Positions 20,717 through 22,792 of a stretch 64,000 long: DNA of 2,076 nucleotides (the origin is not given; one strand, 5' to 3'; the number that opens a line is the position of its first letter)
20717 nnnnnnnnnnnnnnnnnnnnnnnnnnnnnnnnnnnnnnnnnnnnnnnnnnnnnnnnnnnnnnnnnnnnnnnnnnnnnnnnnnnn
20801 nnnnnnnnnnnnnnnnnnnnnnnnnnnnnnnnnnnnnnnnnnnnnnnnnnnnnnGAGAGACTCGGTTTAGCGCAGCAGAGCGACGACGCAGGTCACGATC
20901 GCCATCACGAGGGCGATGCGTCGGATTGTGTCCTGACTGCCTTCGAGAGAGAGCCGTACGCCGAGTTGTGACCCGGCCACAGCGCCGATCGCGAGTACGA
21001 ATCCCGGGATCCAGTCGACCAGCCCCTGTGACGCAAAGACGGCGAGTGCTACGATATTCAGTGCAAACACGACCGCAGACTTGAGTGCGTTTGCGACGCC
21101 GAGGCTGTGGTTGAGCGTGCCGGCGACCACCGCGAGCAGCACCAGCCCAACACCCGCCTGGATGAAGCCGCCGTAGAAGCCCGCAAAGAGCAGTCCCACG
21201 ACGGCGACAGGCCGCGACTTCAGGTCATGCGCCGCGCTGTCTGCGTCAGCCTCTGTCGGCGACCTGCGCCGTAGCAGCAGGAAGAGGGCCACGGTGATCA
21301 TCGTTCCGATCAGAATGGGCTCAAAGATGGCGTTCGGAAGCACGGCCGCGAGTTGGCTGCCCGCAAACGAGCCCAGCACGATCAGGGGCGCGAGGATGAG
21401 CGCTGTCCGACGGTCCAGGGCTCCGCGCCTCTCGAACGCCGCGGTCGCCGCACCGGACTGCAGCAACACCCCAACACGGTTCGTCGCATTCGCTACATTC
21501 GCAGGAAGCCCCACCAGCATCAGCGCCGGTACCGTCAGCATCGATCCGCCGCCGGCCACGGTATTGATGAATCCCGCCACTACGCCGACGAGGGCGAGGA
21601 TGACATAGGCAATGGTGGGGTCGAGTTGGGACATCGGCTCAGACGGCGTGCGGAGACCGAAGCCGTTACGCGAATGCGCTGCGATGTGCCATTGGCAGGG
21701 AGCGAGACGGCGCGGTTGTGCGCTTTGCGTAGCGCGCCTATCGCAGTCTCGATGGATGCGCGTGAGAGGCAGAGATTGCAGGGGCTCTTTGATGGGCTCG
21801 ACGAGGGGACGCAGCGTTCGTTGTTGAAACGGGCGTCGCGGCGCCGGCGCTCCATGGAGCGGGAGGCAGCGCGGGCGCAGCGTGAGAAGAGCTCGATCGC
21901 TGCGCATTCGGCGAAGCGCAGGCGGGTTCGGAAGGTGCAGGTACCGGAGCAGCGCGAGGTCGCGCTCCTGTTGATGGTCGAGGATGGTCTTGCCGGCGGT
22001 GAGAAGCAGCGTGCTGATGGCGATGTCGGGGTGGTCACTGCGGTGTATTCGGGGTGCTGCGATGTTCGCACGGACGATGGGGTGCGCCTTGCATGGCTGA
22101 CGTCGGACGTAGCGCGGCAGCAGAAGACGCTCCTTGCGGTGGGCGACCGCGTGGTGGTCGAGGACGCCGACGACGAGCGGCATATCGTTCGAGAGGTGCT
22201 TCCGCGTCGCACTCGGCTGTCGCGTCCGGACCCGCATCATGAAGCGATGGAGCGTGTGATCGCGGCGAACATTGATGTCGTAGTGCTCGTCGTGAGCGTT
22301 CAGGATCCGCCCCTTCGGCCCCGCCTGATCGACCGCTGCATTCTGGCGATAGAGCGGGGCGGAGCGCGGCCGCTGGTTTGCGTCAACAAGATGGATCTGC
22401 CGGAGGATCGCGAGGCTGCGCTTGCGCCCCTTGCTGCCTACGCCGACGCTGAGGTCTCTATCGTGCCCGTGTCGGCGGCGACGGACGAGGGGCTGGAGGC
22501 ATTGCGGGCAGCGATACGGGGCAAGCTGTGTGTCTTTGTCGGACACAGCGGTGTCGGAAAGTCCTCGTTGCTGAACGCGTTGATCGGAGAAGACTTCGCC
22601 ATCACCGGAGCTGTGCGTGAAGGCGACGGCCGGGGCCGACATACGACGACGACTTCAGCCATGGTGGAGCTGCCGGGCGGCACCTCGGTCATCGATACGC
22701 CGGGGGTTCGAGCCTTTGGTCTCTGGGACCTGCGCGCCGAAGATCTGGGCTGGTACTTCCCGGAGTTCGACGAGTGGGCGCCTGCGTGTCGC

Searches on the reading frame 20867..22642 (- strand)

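Call 57: search_protein_families(library=pfam, proteins=[window:20867-22642:-], max_evalue=0.00001)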
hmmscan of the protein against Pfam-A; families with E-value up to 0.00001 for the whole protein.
window:20867-22642:- (591 aa): 1 family
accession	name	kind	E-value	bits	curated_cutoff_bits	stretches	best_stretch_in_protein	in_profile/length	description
PF01925.25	TauE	-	1.1e-45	156.7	32.6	1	349-586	1-235/237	Sulfite exporter TauE/SafE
